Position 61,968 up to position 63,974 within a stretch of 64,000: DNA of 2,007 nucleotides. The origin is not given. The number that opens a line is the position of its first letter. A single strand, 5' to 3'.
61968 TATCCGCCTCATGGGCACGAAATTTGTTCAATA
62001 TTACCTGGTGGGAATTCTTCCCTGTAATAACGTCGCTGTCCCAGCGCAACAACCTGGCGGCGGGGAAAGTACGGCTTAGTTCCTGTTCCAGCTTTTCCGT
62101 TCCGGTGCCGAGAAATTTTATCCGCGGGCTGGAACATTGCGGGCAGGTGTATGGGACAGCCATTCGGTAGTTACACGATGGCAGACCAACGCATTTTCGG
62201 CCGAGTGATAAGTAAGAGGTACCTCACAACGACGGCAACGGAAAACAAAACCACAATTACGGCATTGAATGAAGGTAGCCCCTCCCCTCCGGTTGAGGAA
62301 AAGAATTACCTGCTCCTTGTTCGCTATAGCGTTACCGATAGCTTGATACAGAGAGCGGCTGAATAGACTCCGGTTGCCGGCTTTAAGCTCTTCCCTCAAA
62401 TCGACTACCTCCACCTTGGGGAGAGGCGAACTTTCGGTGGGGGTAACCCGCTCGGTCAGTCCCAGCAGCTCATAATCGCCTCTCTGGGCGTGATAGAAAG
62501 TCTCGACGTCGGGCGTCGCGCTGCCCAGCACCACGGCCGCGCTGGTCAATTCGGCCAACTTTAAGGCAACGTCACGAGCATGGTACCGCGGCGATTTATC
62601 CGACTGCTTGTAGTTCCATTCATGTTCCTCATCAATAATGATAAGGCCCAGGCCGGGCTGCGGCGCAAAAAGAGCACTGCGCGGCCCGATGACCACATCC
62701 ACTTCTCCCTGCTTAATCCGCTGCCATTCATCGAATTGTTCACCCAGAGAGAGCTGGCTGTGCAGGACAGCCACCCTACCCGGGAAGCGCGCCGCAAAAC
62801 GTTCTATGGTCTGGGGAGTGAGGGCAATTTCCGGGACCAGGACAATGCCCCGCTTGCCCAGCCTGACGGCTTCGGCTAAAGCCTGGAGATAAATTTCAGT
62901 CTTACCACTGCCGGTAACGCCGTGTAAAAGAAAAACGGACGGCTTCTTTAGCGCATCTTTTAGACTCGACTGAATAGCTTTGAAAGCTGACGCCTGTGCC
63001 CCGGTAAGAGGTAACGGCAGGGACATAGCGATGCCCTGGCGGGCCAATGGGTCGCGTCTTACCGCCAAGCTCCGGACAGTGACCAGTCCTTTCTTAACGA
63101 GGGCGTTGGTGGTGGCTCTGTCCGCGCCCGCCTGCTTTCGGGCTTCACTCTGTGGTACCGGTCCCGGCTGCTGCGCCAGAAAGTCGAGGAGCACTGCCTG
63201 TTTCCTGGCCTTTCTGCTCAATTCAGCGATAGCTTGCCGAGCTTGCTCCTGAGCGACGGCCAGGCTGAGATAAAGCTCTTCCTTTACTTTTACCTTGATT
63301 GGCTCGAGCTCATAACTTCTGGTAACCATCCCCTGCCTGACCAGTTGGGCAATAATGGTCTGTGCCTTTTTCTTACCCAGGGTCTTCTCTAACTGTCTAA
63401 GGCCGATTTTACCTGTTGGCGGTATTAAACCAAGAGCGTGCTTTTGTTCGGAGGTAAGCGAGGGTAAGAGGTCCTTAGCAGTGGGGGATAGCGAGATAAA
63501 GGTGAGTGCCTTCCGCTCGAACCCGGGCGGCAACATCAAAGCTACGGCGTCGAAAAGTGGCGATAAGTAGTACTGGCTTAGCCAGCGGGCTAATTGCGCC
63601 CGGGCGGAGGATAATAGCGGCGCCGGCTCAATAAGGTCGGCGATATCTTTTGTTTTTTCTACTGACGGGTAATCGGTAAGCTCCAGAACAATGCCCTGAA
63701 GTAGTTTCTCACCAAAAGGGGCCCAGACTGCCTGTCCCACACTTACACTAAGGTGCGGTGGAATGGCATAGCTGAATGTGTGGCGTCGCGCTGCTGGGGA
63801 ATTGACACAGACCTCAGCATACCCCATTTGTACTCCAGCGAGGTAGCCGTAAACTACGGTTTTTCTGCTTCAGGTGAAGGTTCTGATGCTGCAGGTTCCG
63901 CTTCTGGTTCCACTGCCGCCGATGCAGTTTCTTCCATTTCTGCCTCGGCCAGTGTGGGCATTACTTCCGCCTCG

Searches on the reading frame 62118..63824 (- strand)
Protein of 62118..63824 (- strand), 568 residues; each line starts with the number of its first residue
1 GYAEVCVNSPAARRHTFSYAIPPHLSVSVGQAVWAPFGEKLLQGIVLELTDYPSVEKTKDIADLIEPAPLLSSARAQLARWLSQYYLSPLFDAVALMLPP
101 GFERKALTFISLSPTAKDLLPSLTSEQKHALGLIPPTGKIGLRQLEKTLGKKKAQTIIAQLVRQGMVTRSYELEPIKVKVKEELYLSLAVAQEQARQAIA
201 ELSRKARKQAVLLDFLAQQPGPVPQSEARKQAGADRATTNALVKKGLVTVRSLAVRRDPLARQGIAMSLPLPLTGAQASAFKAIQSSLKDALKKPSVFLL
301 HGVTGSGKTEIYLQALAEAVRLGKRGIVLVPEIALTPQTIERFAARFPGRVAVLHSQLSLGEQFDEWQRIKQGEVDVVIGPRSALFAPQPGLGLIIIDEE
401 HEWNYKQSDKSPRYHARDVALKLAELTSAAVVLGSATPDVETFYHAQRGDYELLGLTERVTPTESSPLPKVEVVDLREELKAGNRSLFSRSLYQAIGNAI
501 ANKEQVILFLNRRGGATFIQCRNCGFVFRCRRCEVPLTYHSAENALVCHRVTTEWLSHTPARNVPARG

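Call 45: search_protein_families(library=pfam, proteins=[window:62118-63824:-], max_evalue=0.00001)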
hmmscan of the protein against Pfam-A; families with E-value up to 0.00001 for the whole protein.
window:62118-63824:- (568 aa): 4 families
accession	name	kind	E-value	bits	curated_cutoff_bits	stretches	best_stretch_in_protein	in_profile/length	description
PF17764.6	PriA_3primeBD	-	1.3e-22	79.9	22.7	1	4-99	1-96/96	3'DNA-binding domain (3'BD)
PF00270.35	DEAD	-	1.3e-17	64.5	26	1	284-439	3-161/167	DEAD/DEAH box helicase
PF04851.21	ResIII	-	9.4e-15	55.3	22.5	1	274-439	5-163/164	Type III restriction enzyme, res subunit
PF18319.7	Zn_ribbon_PriA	-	7.9e-06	26.2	26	1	530-549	1-20/27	PriA DNA helicase Cys-rich region (CRR) domain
